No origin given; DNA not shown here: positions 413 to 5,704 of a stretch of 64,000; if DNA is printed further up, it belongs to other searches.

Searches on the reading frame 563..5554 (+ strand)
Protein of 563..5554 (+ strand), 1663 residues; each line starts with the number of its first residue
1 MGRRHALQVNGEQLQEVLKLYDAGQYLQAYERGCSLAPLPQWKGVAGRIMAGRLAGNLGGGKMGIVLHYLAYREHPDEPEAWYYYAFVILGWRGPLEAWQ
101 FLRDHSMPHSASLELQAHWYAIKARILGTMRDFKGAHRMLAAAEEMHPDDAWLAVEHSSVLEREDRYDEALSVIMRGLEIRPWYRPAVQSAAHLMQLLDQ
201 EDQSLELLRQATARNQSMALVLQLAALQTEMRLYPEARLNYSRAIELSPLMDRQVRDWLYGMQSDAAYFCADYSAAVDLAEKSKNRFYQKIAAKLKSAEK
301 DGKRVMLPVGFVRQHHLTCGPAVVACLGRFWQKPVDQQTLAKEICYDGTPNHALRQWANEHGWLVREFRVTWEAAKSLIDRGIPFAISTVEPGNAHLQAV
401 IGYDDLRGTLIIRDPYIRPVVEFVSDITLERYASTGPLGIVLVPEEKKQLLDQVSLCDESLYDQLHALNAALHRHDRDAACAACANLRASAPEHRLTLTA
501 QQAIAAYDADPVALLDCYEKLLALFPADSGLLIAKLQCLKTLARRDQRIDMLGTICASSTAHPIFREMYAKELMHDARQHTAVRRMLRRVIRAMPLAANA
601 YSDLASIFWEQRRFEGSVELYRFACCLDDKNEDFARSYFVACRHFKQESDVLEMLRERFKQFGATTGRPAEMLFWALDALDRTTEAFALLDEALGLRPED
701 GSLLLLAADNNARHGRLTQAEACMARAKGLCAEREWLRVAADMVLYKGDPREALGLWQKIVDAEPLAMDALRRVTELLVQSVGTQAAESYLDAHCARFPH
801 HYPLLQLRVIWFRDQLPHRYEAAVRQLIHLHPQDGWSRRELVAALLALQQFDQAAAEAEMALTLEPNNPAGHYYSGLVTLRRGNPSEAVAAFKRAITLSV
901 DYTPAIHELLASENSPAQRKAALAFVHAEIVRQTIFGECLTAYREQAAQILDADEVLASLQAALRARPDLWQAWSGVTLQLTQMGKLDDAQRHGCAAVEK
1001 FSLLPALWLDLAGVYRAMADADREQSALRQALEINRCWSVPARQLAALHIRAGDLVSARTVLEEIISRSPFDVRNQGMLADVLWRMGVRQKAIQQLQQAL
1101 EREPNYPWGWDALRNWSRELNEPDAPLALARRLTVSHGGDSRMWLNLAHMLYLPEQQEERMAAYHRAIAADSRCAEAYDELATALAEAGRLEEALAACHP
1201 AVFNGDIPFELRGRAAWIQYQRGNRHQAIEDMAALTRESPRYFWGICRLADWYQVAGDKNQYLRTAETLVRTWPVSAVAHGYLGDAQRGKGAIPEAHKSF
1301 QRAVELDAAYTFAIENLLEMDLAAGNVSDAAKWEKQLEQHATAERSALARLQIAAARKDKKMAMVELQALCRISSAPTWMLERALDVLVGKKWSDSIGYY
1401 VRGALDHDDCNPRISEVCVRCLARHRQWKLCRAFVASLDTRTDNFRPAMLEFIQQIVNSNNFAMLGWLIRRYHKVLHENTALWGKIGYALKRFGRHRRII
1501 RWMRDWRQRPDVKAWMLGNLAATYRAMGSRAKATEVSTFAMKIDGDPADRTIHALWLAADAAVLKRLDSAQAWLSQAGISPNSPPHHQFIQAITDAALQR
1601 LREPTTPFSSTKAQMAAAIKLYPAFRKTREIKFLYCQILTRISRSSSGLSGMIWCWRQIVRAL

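Call 96: search_protein_families(library=pfam, proteins=[window:563-5554:+], max_evalue=0.00001)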
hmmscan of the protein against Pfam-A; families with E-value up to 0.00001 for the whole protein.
window:563-5554:+ (1663 aa): 11 families
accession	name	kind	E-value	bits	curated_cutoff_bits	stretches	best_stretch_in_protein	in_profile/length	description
PF07719.23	TPR_2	-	9.4e-15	53.9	27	0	1278-1307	2-31/34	Tetratricopeptide repeat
PF13432.12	TPR_16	-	1.4e-14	54.7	32.7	1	844-897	6-59/65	Tetratricopeptide repeat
PF14559.12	TPR_19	-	1.1e-13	51.8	25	0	1050-1107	2-59/68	Tetratricopeptide repeat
PF13529.12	Peptidase_C39_2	-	3.9e-13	50.6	24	1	311-416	5-143/143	Peptidase_C39 like family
PF13428.12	TPR_14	-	1.7e-12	47.1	23.5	0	1078-1113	6-41/44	Tetratricopeptide repeat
PF13414.12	TPR_11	-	3.6e-12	46.2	26.8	0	845-879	4-38/42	TPR repeat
PF13181.12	TPR_8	-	4.2e-12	45.6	25.7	0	1077-1106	5-34/34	Tetratricopeptide repeat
PF00515.34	TPR_1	-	2.1e-11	43.5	27.8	0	1277-1307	1-31/34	Tetratricopeptide repeat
PF25064.1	ARM_TT21_5th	-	1.5e-09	38.6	27.8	0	847-895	50-98/117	TT21 fifth ARM repeats domain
PF13424.12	TPR_12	-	3.3e-08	34.1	30.1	0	1043-1101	7-73/77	Tetratricopeptide repeat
PF13431.12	TPR_17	-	9.7e-07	29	24.4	0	1166-1195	4-33/34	Tetratricopeptide repeat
